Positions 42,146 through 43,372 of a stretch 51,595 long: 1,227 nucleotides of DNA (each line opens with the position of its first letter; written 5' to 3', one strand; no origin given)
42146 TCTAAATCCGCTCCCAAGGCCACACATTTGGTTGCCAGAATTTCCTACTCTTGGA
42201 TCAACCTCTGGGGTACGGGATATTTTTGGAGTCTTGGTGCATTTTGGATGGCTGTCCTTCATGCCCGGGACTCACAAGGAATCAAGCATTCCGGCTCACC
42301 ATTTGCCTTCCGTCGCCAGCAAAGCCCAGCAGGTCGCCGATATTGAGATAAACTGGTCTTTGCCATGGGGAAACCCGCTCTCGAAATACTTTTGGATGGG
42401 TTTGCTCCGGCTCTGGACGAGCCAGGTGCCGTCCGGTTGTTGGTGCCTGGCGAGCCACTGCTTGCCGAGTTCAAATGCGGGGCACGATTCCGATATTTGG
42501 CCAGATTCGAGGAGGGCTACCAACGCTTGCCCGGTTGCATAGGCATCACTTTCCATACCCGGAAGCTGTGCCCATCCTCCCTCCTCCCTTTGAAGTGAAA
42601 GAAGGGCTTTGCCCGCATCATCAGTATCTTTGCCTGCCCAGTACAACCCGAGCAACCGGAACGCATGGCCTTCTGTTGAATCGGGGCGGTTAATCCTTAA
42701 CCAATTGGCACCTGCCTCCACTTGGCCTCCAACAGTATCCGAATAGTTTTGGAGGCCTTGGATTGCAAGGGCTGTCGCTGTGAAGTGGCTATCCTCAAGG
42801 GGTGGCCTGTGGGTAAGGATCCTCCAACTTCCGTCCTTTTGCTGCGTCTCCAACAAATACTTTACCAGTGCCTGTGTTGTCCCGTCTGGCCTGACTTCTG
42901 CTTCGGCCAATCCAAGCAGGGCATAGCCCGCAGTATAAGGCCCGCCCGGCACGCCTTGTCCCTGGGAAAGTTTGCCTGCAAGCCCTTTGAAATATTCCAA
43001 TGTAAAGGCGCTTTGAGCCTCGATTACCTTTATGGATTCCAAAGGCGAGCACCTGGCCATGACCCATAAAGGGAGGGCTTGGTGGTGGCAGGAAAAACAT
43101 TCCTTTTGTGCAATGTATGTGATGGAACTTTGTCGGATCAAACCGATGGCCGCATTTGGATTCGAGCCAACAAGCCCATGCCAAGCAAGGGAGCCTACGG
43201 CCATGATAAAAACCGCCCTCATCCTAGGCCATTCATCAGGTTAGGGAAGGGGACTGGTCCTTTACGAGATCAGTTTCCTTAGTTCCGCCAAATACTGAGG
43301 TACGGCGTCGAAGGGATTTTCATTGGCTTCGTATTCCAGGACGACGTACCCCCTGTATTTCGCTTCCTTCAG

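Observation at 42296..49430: A six-gene operon is a candidate oxidative (3-keto) glycoside-cleavage route wired to a sulfatase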

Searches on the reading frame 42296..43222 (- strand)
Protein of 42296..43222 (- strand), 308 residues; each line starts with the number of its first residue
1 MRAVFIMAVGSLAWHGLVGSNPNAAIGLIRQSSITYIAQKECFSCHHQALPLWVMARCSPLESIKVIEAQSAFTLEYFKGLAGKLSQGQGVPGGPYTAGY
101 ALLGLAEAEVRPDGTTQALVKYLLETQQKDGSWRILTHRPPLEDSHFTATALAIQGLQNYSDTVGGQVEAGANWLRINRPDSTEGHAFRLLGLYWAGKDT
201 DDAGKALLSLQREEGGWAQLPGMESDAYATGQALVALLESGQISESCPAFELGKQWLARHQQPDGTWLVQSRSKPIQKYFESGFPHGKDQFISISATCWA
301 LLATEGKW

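Call 3: search_protein_families(library=pfam, proteins=[window:42296-43222:-], max_evalue=0.01)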
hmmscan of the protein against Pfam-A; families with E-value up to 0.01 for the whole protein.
window:42296-43222:- (308 aa): 3 families
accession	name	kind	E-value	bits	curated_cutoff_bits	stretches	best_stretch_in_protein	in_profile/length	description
PF13243.12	SQHop_cyclase_C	-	1.9e-08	34.1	26.1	1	203-303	161-255/319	Squalene-hopene cyclase C-terminal domain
PF13249.12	SQHop_cyclase_N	-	4.3e-07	29.8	26.2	0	199-252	46-98/291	Squalene-hopene cyclase N-terminal domain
PF00432.27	Prenyltrans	-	1.5e-05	25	26.5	1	115-263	100-211/304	Prenyltransferase alpha-alpha toroid domain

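Call 4: search_protein_families(library=ncbifam, proteins=[window:42296-43222:-], max_evalue=0.01)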
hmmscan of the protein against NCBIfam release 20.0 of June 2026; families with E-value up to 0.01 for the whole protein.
window:42296-43222:- (308 aa): 4 families
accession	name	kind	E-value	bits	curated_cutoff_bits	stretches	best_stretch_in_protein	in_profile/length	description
TIGR01787.1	squalene_cyclas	subfamily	1.8e-12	46.7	322.7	2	210-303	471-556/622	squalene/oxidosqualene cyclases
TIGR01507.1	hopene_cyclase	equivalog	4.2e-09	35.3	431.1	1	208-268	532-601/640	squalene--hopene cyclase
TIGR03463.1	osq_cycl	subfamily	8.3e-09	34.3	851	2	203-270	530-605/634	2,3-oxidosqualene cyclase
NF053823.1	SCO2321_fam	equivalog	8.7e-08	31.4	300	1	199-244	120-165/405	SCO2321 family membrane protein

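Call 30: find_homologous_proteins(query=window:42296-43222:-)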
Query window:42296-43222:- (308 aa): 4523 proteins with E <= 0.001 among 8000 candidates; the best 120 are listed.
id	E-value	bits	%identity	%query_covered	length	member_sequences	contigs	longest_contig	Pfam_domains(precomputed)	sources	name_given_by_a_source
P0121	1.4e-205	699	99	100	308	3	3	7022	PF13243.13,PF13249.13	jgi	jgi:N-acyl-D-amino-acid deacylase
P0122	4.3e-106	373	60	91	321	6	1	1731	PF13243.13,PF00432.28,PF13249.13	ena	-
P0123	1.8e-101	357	57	91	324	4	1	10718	PF07678.21,PF13243.13,PF00432.28,PF13249.13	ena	-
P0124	6.0e-101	356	58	91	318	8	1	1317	PF13243.13,PF13249.13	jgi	-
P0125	8.7e-101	355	59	91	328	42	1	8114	PF13243.13,PF13249.13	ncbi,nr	ncbi:MAG: terpene cyclase/mutase family protein [Opitutae bacterium]|nr:terpene cyclase/mutase famil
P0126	2.8e-100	353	57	91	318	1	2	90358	PF13243.13,PF00432.28,PF13249.13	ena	-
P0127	1.3e-98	348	59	91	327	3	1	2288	PF13243.13,PF13249.13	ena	-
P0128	1.4e-98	348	57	92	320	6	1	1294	PF13243.13,PF00432.28,PF13249.13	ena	-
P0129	5.1e-98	346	58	91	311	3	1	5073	PF13243.13,PF00432.28,PF13249.13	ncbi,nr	ncbi:MAG: terpene cyclase/mutase family protein [Verrucomicrobiota bacterium]|nr:terpene cyclase/mut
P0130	6.5e-98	346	56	92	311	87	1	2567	PF13243.13,PF00432.28,PF13249.13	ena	-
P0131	8.7e-98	345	54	97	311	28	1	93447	PF13243.13,PF00432.28,PF13249.13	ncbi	-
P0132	6.6e-97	342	56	92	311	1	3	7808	PF13243.13,PF00432.28,PF13249.13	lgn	-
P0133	7.5e-97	342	54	91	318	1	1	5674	PF13243.13,PF00432.28,PF13249.13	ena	-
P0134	9.5e-97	342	57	92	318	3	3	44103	PF13243.13,PF00432.28,PF13249.13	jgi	jgi:squalene cyclase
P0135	1.3e-96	341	56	92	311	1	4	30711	PF13243.13,PF13249.13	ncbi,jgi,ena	jgi:N-acyl-D-amino-acid deacylase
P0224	2.1e-82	295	51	90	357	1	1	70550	PF13243.13,PF13249.13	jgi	jgi:N-acyl-D-amino-acid deacylase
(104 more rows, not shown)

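Call 31: search_solved_structures(query=window:42296-43222:-, max_evalue=1, show_alignments=1)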
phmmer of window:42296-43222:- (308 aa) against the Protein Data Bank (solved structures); distinct sequences matched with E-value up to 1: 16.
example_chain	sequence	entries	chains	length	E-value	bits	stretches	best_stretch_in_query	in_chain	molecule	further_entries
1gsz_A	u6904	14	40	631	1.2e-07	34.3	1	206-303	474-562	SQUALENE--HOPENE CYCLASE | SQUALENE-HOPENE CYCLASE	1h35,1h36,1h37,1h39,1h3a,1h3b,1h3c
2sqc_A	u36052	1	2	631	1.2e-07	34.2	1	206-303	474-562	SQUALENE-HOPENE CYCLASE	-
3sqc_A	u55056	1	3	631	1.2e-07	34.2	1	206-303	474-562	SQUALENE--HOPENE CYCLASE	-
8paj_A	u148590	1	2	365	5.3e-07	32.1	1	183-268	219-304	Squalene-hopene/tetraprenyl-beta-curcumene cyclase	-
8pak_A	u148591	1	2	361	0.00011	24.5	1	202-267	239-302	Squalene--hopene cyclase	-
8zg0_A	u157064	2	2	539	0.00031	23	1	87-136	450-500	Squalene cyclase C-terminal domain-containing protein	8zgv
7xr7_A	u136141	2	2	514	0.00032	23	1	87-135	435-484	SQHop_cyclase_C domain-containing protein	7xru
7xq4_A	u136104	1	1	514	0.00032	23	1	87-135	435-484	SQHop_cyclase_C domain-containing protein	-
7xqz_A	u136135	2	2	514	0.00032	23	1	87-135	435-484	SQHop_cyclase_C domain-containing protein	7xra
8zg1_A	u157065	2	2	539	0.00032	23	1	87-136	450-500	Squalene cyclase C-terminal domain-containing protein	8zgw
8zg5_A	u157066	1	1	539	0.00038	22.7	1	86-135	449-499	Squalene cyclase C-terminal domain-containing protein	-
6ij1_A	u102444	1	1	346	0.0023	20.2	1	224-279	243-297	Prenylcyclase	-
7xkx_A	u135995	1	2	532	0.003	19.8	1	196-271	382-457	SQHop_cyclase_C domain-containing protein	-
6vpt_A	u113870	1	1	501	0.0087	18.3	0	113-176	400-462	Cyclase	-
8j5z_A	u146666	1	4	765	0.05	15.8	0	207-280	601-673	Terpene cyclase/mutase family member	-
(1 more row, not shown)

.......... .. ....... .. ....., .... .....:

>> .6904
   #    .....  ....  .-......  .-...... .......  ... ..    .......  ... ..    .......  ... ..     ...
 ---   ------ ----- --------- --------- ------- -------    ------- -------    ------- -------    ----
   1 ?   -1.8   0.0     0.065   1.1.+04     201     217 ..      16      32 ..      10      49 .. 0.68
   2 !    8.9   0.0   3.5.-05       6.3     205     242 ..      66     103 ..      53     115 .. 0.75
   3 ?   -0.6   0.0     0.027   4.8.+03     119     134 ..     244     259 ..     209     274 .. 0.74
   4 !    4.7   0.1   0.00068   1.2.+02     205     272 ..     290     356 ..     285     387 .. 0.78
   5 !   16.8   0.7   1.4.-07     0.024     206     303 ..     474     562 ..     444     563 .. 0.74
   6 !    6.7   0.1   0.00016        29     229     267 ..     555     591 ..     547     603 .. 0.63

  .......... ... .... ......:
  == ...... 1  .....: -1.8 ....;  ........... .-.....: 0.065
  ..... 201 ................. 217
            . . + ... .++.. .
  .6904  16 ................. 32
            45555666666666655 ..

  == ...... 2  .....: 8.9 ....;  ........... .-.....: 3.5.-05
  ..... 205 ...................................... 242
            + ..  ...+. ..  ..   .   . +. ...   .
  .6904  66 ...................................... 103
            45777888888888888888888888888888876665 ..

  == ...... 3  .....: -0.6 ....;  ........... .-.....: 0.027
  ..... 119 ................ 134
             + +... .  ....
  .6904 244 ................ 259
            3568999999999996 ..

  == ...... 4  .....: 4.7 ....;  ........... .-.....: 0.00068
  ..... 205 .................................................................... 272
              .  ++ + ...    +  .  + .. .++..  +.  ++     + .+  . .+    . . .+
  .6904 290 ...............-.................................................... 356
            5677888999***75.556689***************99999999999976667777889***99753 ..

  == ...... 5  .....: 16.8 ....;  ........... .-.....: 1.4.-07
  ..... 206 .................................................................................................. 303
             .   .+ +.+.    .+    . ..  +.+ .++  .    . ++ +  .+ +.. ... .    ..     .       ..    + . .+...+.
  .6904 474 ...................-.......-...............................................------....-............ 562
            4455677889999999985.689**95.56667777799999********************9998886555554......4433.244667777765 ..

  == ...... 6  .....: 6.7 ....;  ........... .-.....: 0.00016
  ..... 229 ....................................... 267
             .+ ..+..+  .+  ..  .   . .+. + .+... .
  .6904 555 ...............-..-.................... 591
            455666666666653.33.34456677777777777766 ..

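Call 33: find_encoding_contigs(protein=P0131, flank=8000, max_places=2)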
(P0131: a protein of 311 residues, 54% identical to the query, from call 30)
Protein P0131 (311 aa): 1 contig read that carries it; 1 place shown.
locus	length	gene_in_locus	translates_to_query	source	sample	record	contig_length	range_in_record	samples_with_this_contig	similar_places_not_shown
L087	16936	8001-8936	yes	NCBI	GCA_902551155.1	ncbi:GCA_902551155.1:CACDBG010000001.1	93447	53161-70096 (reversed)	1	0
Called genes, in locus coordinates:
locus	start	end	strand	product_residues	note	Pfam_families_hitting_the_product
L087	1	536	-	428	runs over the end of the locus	-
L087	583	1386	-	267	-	PF06167:Peptidase_M90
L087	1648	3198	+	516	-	-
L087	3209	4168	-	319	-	PF13365:Trypsin_2, PF13180:PDZ_2, PF17820:PDZ_6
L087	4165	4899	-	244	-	PF00731:AIRC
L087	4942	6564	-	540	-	PF00587:tRNA-synt_2b, PF03129:HGTP_anticodon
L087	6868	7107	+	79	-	-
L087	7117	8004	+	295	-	-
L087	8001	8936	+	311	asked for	PF00432:Prenyltrans (faint), PF13249:SQHop_cyclase_N (faint), PF13243:SQHop_cyclase_C (weak)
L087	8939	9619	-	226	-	PF03767:Acid_phosphat_B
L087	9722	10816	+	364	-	-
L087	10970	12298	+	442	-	PF00884:Sulfatase, PF01663:Phosphodiest, PF16347:SGSH_C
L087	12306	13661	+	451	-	PF05787:PhoX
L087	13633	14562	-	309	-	PF00135:COesterase, PF20434:BD-FAE, PF07859:Abhydrolase_3, PF00326:Peptidase_S9, PF01738:DLH (weak)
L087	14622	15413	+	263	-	PF01073:3Beta_HSD, PF01370:Epimerase, PF04321:RmlD_sub_bind, PF16363:GDP_Man_Dehyd, PF13460:NAD_binding_10, PF07993:NAD_binding_4 (weak)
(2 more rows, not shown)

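Call 34: find_encoding_contigs(protein=P0126, flank=8000, max_places=2)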
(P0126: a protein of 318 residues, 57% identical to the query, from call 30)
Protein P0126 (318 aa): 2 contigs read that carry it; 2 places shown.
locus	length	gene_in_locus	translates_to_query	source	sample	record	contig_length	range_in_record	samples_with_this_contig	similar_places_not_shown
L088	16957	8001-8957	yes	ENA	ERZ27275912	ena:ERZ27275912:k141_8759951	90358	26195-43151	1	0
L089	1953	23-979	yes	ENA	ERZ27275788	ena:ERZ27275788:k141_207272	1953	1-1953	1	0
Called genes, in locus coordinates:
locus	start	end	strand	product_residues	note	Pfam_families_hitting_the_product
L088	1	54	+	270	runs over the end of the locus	PF00795:CN_hydrolase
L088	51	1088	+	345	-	PF08450:SGL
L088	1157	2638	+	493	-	PF00370:FGGY_N, PF02782:FGGY_C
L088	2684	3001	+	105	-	-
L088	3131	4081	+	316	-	PF04055:Radical_SAM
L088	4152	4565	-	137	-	PF01894:YjbQ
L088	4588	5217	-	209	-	PF06439:3keto-disac_hyd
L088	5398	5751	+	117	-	PF00072:Response_reg (weak)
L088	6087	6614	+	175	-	PF00512:HisKA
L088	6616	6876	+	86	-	PF02518:HATPase_c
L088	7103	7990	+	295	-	PF01261:AP_endonuc_2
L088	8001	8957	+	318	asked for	PF00432:Prenyltrans (weak), PF13243:SQHop_cyclase_C (faint), PF13249:SQHop_cyclase_N (faint)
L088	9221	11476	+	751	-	PF05359:DUF748 (faint)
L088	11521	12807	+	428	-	PF00657:Lipase_GDSL, PF13472:Lipase_GDSL_2, PF06439:3keto-disac_hyd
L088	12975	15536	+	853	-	PF07635:PSCyt1, PF07583:PSCyt2, PF07587:PSD1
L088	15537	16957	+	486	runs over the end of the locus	PF07394:DUF1501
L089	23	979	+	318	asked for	PF00432:Prenyltrans (weak), PF13243:SQHop_cyclase_C (faint), PF13249:SQHop_cyclase_N (faint)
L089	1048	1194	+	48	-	-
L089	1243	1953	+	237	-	?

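Call 35: find_encoding_contigs(protein=P0224, flank=8000, max_places=2)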
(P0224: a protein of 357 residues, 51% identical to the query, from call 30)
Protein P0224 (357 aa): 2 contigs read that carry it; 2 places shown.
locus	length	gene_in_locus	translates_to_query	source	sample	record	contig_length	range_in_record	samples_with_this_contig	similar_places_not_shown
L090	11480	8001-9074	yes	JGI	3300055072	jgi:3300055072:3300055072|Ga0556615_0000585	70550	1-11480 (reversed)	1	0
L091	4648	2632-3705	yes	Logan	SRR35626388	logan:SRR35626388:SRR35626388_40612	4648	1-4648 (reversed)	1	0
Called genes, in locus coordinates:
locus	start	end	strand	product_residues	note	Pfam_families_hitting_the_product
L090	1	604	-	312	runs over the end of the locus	PF12631:MnmE_helical (faint), PF00350:Dynamin_N (faint), PF01926:MMR_HSR1, PF02421:FeoB_N (weak)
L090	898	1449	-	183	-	PF01161:PBP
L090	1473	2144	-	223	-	-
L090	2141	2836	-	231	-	-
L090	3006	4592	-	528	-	PF00370:FGGY_N, PF02782:FGGY_C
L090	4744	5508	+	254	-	PF01507:PAPS_reduct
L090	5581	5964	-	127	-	-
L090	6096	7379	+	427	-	PF00278:Orn_DAP_Arg_deC, PF02784:Orn_Arg_deC_N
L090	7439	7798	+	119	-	PF03091:CutA1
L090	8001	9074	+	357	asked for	PF13243:SQHop_cyclase_C (faint), PF13249:SQHop_cyclase_N (faint)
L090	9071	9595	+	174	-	PF00293:NUDIX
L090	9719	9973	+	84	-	PF04964:Flp_Fap (weak)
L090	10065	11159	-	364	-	PF00180:Iso_dh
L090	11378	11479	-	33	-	?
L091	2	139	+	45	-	?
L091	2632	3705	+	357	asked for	PF13243:SQHop_cyclase_C (faint), PF13249:SQHop_cyclase_N (faint)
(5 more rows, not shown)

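Call 37: find_related_loci(query=A2, collection=metagenome_contigs, flank=7000)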
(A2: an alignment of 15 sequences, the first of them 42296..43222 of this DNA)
Query A2 (308 aa) in metagenome_contigs; peptide patterns used: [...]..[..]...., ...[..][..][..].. (x = any residue, [..] = any of these).
600 stretches matched a pattern (row limit reached: there are more); 484 encode a relative of the query (tblastn E <= 1e-3); the best 80 are kept; 80 distinct loci.
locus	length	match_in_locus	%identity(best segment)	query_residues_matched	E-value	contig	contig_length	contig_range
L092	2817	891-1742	57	25-306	9e-107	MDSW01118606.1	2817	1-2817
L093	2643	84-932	57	25-307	5e-107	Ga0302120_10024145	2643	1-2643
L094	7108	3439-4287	56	25-307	7e-103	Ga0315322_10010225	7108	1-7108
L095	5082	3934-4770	56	25-303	6e-100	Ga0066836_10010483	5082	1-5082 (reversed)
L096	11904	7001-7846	55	25-307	5e-99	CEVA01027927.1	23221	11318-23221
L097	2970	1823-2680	57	25-306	1e-100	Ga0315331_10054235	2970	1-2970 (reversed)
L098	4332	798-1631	56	25-303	2e-98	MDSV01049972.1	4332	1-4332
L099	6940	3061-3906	54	25-306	6e-98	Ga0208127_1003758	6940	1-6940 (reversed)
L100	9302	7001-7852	54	25-308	7e-98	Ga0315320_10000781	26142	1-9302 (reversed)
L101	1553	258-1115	59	25-303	3e-104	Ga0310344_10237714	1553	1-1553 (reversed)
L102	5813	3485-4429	51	6-303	4e-97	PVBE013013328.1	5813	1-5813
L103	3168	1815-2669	54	25-302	7e-99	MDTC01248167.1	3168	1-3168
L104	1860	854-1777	51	3-307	3e-102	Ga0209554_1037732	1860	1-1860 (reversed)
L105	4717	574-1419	53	25-307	6e-96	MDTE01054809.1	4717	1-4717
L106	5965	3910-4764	52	25-302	2e-95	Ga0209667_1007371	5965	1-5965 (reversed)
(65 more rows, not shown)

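Call 66: predict_structure(alignment_id=A2)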
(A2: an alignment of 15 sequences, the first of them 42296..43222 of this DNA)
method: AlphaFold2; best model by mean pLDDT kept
length: 308 residues; sequences in the alignment: 15
mean_pLDDT: 85.7   pTM: 0.86
mean pLDDT of the five models: 85.7, 85.0, 84.9, 83.8, 83.1
residues with pLDDT >= 90: 196; 70-90: 59; 50-70: 28; < 50: 25
segments of 3 or more residues with pLDDT < 50: 1-18, 138-140, 279-282
pLDDT, mean of each block of 10 residues (from residue 1): 42 46 89 83 72 88 86 94 92 91 95 96 97 74 80 97 94 97 96 98 98 95 92 98 97 96 86 58 55 87 89
secondary structure, 60 per line:
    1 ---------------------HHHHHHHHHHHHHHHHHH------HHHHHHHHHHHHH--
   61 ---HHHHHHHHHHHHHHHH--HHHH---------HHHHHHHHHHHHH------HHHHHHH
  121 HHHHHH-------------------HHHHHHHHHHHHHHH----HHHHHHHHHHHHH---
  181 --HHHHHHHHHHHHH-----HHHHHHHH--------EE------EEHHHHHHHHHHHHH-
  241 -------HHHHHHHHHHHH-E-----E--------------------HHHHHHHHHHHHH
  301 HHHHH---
elements in order: H22-39 H46-58 H64-79 H82-85 H95-107 H114-126 H146-160 H165-177 H183-195 H201-208 H227-239 H248-259 H288-305
